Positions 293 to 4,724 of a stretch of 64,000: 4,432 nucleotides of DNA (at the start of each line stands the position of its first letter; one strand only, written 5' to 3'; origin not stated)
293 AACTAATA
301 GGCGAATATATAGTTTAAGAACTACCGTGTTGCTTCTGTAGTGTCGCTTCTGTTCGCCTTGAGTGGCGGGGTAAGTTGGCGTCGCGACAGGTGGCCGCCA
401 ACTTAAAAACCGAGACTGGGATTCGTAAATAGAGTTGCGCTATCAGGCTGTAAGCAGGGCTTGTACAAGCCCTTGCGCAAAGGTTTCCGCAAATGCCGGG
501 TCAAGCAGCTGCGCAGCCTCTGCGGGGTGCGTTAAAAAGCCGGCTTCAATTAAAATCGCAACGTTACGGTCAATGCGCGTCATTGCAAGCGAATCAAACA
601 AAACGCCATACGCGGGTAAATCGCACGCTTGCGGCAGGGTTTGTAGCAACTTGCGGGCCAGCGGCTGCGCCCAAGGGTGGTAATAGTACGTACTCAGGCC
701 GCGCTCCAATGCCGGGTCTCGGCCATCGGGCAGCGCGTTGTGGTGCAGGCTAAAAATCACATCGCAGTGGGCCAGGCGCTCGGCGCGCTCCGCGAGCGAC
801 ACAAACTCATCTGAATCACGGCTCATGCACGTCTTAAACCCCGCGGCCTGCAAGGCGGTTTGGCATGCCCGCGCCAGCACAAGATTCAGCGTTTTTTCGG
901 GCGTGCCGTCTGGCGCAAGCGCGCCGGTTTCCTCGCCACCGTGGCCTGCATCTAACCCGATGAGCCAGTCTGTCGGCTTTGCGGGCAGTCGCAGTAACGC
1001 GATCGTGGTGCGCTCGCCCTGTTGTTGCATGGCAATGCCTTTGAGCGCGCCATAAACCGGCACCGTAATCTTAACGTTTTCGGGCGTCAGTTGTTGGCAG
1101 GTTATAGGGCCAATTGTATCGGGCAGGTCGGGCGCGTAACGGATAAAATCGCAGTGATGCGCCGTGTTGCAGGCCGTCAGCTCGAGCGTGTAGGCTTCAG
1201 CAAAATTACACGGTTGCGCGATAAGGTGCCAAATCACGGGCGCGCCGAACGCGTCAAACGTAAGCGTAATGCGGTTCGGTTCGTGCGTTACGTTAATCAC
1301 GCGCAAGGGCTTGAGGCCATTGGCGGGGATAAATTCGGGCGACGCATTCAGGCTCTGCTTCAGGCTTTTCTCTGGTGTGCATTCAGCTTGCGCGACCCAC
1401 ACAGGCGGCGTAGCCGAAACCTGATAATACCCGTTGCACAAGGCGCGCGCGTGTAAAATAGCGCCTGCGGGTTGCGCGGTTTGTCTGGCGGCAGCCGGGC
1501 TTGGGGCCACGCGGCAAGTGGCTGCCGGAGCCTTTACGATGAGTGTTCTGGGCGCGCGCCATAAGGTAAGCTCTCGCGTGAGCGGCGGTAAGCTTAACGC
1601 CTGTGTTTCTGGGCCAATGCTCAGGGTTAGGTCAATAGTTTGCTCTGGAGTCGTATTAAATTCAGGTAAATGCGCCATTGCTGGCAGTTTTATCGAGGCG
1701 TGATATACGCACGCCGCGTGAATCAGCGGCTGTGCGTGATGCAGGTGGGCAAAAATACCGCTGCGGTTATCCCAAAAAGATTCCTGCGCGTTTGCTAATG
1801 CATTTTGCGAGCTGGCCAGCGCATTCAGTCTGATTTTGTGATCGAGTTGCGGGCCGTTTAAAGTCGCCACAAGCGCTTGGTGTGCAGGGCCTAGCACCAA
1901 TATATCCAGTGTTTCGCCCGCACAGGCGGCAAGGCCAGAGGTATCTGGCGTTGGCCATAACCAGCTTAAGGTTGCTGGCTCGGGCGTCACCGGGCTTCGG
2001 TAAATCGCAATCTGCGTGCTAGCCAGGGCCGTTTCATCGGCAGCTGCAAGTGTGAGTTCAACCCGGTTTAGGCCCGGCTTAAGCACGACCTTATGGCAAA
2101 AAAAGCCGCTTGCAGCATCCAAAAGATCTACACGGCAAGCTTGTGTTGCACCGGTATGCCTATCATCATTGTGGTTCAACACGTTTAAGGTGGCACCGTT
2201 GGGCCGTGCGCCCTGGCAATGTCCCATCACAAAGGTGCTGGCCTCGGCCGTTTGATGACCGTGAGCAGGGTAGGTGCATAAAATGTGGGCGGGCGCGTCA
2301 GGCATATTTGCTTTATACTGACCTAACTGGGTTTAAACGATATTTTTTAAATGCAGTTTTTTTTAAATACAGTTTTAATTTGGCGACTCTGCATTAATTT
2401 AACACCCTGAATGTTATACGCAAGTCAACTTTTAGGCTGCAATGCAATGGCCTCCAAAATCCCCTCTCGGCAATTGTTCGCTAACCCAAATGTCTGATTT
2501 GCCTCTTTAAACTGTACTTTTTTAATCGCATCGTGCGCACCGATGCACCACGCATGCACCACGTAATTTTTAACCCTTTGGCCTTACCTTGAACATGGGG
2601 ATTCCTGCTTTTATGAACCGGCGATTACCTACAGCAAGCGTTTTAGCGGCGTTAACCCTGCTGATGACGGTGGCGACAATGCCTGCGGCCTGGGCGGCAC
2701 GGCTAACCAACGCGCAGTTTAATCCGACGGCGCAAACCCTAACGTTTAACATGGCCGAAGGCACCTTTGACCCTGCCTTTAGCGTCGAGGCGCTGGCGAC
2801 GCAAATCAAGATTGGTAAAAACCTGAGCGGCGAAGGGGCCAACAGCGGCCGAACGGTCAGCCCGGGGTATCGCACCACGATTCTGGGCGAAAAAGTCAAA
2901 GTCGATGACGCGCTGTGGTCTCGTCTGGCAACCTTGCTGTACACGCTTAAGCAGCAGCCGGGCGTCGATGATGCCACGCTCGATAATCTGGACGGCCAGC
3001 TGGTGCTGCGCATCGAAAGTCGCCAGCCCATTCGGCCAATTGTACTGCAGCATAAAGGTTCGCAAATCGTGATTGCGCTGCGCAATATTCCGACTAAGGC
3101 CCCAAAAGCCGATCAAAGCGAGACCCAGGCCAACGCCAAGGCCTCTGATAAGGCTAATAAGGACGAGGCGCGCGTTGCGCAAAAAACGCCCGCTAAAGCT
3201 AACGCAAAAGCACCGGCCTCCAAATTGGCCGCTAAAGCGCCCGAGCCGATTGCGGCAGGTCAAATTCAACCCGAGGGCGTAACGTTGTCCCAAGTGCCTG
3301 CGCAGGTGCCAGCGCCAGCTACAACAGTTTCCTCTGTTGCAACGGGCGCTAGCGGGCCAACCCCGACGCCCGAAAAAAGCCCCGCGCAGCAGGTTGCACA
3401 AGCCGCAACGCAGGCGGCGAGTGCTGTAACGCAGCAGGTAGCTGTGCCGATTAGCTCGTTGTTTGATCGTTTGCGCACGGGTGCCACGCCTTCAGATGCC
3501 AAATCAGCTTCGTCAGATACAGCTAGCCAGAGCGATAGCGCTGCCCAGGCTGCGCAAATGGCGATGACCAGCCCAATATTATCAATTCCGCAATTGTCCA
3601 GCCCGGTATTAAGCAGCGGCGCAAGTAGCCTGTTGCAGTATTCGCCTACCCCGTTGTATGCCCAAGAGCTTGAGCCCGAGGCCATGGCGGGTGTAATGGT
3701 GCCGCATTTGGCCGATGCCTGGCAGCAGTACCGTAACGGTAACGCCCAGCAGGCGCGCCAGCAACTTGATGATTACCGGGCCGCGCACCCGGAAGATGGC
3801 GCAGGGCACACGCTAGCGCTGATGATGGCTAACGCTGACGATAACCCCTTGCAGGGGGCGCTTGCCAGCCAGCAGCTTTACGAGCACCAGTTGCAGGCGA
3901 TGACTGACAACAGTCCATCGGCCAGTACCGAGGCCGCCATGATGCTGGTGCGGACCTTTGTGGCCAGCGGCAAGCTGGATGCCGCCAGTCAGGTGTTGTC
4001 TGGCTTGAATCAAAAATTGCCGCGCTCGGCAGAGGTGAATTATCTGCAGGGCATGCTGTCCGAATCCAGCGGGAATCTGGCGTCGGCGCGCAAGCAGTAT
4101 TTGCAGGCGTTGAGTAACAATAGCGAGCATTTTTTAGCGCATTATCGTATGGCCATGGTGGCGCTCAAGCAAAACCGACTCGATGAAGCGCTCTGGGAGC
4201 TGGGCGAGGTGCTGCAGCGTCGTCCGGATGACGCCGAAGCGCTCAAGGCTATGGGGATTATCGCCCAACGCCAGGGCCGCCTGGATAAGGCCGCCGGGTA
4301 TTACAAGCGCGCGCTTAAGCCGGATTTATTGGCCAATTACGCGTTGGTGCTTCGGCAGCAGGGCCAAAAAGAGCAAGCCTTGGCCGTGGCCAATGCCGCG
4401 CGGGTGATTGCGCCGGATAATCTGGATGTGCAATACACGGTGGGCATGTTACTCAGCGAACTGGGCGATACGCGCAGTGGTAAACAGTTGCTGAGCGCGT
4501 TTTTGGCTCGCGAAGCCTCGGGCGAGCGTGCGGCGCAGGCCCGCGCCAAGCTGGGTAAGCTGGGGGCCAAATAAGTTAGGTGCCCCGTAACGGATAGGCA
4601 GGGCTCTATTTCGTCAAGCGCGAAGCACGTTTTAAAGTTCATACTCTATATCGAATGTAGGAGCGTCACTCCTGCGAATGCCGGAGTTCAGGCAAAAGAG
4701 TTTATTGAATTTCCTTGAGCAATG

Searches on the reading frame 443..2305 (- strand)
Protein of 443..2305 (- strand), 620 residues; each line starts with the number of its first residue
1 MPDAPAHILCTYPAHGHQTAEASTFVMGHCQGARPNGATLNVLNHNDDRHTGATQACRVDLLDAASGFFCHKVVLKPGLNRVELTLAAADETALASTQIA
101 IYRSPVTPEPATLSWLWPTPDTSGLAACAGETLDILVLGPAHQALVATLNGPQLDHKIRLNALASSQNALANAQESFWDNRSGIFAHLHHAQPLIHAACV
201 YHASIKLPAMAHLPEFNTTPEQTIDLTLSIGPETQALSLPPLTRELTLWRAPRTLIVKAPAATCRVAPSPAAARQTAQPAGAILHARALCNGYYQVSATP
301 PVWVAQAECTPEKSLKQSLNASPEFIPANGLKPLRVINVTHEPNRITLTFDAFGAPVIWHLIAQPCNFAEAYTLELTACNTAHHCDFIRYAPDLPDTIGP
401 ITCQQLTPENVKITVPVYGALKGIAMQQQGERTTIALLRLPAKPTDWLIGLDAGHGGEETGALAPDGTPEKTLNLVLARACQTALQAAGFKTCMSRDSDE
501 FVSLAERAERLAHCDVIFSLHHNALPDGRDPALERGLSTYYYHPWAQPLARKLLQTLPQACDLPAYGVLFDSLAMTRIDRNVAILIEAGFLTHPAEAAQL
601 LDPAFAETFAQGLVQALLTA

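Call 11: search_protein_families(library=pfam, proteins=[window:443-2305:-], max_evalue=0.00001)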
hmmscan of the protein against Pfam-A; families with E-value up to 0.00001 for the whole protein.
window:443-2305:- (620 aa): 1 family
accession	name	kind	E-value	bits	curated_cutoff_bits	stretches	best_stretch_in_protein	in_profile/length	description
PF01520.23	Amidase_3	-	5.6e-30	105.1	27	1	449-617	1-172/174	N-acetylmuramoyl-L-alanine amidase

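Call 90: find_encoding_contigs(protein=window:443-2305:-, flank=10000, max_places=2)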
Protein window:443-2305:- (620 aa): 1 contig read that carries it; 1 place shown.
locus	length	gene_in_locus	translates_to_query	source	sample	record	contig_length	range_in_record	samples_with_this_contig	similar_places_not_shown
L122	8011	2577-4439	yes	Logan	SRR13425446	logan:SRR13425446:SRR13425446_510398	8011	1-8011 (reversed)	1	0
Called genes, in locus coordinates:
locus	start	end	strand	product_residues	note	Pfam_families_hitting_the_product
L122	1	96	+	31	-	?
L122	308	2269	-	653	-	PF00515:TPR_1 (faint), PF07719:TPR_2 (faint), PF13431:TPR_17 (faint), PF13428:TPR_14 (faint), PF25063:ARM_TT21_C (weak), PF13432:TPR_16 (weak), PF13424:TPR_12 (weak), PF13432:TPR_16, +5 more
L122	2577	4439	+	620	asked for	PF01520:Amidase_3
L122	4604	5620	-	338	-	PF00528:BPD_transp_1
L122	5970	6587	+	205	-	-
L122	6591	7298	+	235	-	PF00072:Response_reg, PF00486:Trans_reg_C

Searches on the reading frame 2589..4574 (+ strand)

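Call 11: search_protein_families(library=pfam, proteins=[window:2589-4574:+], max_evalue=0.00001)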
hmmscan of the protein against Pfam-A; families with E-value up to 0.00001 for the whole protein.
window:2589-4574:+ (661 aa): 11 families
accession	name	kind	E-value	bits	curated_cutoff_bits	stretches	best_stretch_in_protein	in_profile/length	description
PF13432.12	TPR_16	-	6.7e-16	58.8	32.7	2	519-577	1-59/65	Tetratricopeptide repeat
PF14559.12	TPR_19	-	5.3e-15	55.9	25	0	494-555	4-65/68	Tetratricopeptide repeat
PF13428.12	TPR_14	-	8.1e-15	54.3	23.5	0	578-615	1-38/44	Tetratricopeptide repeat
PF07719.23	TPR_2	-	3.6e-13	49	27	0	549-577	1-29/34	Tetratricopeptide repeat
PF13371.12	TPR_9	-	7.2e-10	39.2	35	0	589-655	6-72/73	Tetratricopeptide repeat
PF13431.12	TPR_17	-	5e-09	36.2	24.4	0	504-535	2-33/34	Tetratricopeptide repeat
PF13414.12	TPR_11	-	9.5e-09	35.3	26.8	0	527-563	6-42/42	TPR repeat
PF00515.34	TPR_1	-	3.6e-08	33.3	27.8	0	549-577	1-29/34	Tetratricopeptide repeat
PF25063.1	ARM_TT21_C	-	4.3e-08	33.7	35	1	376-547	24-196/209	Tetratricopeptide repeat protein 21 C-terminal ARM domain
PF13181.12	TPR_8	-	7e-08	32.5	25.7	0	481-513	1-33/34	Tetratricopeptide repeat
PF25064.1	ARM_TT21_5th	-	1.9e-07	31.8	27.8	0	520-605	6-99/117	TT21 fifth ARM repeats domain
